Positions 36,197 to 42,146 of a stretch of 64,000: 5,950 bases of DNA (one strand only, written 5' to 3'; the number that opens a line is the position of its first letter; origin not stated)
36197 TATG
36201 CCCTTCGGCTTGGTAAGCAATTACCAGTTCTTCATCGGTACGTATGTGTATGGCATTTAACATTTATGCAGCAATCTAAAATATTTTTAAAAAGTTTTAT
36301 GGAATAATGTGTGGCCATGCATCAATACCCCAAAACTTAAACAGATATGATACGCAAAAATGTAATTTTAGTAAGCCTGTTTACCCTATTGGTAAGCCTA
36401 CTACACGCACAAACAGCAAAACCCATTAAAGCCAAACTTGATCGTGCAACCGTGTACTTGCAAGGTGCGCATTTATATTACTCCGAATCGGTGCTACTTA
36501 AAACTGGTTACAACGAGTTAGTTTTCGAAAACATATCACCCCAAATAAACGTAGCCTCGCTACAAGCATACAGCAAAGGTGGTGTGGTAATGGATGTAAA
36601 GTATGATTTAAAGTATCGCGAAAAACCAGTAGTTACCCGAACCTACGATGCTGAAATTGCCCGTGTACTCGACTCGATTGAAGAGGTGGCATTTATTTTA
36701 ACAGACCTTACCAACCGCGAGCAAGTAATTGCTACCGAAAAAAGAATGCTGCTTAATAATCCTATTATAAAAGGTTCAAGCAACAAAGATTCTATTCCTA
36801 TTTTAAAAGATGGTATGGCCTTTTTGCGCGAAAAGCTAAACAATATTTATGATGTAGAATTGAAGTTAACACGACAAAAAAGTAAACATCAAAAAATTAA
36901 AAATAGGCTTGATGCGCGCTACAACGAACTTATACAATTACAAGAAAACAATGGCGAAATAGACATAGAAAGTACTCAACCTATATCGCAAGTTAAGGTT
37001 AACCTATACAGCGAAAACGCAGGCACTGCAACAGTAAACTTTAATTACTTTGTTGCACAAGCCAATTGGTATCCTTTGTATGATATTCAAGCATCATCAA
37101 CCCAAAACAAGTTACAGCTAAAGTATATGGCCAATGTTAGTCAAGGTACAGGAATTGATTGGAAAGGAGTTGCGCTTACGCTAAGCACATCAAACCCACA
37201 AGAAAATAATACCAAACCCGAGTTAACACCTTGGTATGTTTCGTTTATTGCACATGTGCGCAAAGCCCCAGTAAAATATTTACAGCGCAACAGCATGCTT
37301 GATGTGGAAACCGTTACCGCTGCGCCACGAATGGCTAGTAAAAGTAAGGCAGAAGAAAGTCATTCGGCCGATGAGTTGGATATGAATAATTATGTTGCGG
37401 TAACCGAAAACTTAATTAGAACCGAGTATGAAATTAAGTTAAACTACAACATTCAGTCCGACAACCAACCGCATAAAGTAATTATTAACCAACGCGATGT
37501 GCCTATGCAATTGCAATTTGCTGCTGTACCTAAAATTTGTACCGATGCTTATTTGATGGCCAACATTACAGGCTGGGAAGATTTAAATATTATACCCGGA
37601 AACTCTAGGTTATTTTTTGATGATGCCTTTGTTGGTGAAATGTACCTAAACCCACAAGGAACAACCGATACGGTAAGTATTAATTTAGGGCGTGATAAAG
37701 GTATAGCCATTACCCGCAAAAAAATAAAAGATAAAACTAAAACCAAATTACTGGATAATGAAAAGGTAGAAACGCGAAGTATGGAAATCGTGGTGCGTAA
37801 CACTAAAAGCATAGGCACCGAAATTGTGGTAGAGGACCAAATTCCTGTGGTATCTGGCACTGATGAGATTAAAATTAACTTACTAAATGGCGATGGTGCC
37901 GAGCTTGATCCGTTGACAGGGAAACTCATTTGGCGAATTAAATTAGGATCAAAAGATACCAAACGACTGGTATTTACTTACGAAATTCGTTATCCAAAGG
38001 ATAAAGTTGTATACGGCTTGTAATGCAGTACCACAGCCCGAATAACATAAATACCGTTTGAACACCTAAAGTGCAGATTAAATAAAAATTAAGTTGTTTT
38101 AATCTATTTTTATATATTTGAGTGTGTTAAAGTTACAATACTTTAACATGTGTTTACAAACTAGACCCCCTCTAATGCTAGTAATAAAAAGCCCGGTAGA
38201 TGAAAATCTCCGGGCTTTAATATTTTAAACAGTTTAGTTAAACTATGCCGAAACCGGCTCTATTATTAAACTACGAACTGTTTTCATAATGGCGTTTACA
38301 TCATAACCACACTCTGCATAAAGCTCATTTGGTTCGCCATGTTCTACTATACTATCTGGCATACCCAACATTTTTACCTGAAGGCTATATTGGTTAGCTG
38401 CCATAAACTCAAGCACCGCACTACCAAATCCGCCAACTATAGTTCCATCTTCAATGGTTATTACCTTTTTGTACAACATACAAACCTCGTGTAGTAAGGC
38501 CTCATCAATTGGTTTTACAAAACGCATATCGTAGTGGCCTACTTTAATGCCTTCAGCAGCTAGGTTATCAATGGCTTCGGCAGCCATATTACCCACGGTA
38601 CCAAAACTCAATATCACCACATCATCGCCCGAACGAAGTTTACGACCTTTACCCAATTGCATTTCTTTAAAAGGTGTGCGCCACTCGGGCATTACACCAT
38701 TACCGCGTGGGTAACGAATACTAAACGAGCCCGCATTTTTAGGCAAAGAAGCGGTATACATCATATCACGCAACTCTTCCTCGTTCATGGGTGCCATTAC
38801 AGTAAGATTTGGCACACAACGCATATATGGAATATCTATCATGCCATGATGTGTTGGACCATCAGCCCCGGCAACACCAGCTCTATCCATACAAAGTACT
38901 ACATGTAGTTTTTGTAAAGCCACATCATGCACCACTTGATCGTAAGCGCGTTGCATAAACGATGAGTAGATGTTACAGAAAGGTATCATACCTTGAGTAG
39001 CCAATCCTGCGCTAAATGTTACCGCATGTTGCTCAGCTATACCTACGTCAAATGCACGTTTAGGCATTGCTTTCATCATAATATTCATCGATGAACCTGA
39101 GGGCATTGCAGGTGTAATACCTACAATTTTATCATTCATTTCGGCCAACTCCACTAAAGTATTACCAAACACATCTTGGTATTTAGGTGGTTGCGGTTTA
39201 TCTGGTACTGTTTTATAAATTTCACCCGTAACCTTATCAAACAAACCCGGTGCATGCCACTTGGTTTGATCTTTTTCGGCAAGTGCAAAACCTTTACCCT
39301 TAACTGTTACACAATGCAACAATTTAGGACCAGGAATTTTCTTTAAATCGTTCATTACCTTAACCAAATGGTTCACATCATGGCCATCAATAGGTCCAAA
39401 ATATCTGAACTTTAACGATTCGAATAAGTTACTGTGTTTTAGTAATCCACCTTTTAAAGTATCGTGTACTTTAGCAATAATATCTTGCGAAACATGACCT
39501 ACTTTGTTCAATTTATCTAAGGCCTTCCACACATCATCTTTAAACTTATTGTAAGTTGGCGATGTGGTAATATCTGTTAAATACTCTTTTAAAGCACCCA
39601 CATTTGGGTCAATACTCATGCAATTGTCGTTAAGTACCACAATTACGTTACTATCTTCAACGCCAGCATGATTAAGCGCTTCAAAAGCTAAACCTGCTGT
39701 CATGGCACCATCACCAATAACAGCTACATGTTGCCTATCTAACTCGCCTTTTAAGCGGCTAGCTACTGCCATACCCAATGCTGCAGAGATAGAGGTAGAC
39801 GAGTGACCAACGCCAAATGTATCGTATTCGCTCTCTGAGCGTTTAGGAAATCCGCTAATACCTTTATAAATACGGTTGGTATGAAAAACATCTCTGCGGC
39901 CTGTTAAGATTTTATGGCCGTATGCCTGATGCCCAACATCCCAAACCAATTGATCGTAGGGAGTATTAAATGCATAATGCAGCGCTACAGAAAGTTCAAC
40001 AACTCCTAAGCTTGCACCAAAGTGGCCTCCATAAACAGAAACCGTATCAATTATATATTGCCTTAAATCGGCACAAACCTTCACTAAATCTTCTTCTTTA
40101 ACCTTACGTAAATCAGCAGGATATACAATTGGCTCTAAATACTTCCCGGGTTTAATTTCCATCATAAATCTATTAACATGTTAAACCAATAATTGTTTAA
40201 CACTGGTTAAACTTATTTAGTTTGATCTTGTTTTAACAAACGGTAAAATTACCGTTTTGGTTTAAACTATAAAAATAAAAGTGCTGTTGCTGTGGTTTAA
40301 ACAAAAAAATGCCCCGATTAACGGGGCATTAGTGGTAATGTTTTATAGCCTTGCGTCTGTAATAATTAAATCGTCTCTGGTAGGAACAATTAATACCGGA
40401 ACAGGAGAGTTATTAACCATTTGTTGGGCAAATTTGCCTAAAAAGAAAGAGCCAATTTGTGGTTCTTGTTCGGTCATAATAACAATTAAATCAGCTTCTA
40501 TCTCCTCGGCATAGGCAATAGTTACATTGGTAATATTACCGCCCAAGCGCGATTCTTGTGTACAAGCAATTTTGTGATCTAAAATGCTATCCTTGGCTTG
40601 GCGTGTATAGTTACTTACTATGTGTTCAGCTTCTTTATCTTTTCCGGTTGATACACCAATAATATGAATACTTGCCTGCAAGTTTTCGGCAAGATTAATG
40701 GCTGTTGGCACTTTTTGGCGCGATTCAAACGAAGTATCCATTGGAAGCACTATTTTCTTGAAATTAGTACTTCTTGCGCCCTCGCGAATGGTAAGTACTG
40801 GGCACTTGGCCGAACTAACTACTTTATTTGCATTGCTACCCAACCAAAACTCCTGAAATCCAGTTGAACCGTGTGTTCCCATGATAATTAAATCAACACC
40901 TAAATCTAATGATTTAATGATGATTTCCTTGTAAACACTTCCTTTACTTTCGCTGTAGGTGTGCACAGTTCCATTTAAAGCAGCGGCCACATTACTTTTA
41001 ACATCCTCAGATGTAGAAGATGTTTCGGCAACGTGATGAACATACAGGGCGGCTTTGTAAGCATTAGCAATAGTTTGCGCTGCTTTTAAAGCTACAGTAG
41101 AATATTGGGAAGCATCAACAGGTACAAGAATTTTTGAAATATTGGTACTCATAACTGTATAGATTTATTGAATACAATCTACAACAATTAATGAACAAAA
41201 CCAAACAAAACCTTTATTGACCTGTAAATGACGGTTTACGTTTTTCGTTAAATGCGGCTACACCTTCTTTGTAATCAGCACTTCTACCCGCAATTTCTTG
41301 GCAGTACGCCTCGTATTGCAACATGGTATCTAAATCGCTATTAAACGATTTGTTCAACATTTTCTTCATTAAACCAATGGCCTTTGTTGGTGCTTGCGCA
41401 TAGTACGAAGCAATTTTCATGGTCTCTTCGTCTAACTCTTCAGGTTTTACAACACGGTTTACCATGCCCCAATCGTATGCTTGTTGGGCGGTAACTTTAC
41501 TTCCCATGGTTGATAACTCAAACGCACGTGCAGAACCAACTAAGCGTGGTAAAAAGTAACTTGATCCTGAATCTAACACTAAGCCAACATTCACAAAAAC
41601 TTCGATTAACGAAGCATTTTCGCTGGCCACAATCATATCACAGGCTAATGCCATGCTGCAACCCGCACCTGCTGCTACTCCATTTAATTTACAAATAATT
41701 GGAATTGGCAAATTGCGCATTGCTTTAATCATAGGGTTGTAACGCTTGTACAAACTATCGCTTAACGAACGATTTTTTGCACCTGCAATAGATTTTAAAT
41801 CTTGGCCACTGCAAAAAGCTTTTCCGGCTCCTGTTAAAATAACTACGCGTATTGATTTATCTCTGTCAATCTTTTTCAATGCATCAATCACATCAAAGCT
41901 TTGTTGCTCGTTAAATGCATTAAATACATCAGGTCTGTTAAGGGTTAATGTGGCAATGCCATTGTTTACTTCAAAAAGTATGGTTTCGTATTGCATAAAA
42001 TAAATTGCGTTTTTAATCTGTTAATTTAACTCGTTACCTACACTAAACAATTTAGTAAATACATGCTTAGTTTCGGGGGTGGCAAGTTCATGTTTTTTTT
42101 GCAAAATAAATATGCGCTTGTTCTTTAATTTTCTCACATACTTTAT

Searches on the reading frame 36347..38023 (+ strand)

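Call 64: search_protein_families(library=pfam, proteins=[window:36347-38023:+], max_evalue=0.001)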
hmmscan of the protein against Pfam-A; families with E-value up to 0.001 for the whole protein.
window:36347-38023:+ (558 aa): 2 families
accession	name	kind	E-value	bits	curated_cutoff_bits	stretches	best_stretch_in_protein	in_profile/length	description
PF13598.12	DUF4139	-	3.5e-50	171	31.8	1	231-551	2-205/205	Domain of unknown function (DUF4139)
PF13600.11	DUF4140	-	8.1e-11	42.7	27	1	34-135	1-98/98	N-terminal domain of unknown function (DUF4140)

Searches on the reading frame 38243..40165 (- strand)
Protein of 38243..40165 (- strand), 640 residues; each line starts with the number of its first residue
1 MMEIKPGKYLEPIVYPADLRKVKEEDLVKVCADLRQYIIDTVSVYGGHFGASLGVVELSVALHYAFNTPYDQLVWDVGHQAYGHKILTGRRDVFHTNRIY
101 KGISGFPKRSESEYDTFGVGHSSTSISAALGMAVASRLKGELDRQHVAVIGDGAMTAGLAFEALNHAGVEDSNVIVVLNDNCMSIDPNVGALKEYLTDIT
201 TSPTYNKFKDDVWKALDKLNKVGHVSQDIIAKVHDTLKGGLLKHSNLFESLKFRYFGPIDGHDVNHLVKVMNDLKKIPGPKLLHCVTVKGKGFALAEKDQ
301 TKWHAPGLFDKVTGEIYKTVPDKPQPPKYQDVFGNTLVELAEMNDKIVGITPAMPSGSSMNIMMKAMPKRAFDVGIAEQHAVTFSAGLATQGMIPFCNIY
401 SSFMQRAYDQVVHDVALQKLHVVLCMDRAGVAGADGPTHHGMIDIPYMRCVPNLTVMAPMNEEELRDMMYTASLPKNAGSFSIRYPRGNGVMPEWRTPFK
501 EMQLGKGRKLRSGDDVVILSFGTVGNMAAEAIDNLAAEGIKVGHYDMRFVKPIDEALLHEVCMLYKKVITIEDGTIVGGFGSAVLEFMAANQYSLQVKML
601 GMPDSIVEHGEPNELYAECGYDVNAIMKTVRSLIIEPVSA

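Call 64: search_protein_families(library=pfam, proteins=[window:38243-40165:-], max_evalue=0.001)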
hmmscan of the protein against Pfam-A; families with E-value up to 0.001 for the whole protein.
window:38243-40165:- (640 aa): 7 families
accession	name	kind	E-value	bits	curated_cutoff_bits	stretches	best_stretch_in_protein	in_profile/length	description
PF13292.11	DXP_synthase_N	-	2e-115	385.2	21.2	1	10-287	1-274/274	1-deoxy-D-xylulose-5-phosphate synthase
PF02779.29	Transket_pyr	-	1.6e-40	139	27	1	327-489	3-171/174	Transketolase, pyrimidine binding domain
PF02780.25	Transketolase_C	-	9.2e-28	97.1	25.9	1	505-626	1-124/124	Transketolase, C-terminal domain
PF17147.9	PFOR_II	-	3.9e-08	34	27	1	515-594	2-81/102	Pyruvate:ferredoxin oxidoreductase core domain II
PF00456.26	Transketolase_N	-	5.6e-06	26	22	0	105-218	97-213/334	Transketolase, thiamine diphosphate binding domain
PF00676.26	E1_dh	-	4.5e-05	23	22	1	123-182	104-162/300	Dehydrogenase E1 component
PF02775.26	TPP_enzyme_C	-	4.7e-05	23.7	21.9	1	115-182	23-83/151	Thiamine pyrophosphate enzyme, C-terminal TPP binding domain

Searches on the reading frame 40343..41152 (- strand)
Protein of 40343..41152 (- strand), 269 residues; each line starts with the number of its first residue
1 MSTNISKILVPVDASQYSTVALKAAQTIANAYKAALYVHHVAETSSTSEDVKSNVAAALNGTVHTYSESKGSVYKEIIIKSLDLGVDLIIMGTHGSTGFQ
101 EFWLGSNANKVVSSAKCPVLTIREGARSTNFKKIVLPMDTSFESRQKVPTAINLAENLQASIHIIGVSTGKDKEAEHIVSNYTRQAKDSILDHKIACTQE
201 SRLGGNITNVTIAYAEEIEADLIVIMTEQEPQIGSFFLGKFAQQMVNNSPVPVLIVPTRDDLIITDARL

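Call 64: search_protein_families(library=pfam, proteins=[window:40343-41152:-], max_evalue=0.001)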
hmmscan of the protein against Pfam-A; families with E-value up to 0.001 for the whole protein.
window:40343-41152:- (269 aa): 1 family
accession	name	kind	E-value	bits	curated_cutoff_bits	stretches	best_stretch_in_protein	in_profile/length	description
PF00582.32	Usp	-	9.8e-40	136.8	24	3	131-257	2-141/141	Universal stress protein family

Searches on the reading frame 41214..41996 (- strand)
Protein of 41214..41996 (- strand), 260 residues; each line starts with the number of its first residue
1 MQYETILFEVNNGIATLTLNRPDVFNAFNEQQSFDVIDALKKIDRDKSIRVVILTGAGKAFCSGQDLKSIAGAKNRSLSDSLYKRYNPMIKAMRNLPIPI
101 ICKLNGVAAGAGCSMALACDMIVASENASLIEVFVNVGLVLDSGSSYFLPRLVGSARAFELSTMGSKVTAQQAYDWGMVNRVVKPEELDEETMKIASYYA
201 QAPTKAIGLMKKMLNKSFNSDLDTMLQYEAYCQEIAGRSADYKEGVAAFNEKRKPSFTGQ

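Call 64: search_protein_families(library=pfam, proteins=[window:41214-41996:-], max_evalue=0.001)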
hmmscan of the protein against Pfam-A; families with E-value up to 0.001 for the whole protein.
window:41214-41996:- (260 aa): 2 families
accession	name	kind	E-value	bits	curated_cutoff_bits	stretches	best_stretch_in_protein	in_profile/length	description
PF00378.25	ECH_1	-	2.8e-64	217.3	27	1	10-260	2-251/251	Enoyl-CoA hydratase/isomerase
PF16113.10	ECH_2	-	5.3e-30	105.5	27.2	1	15-219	2-208/335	Enoyl-CoA hydratase/isomerase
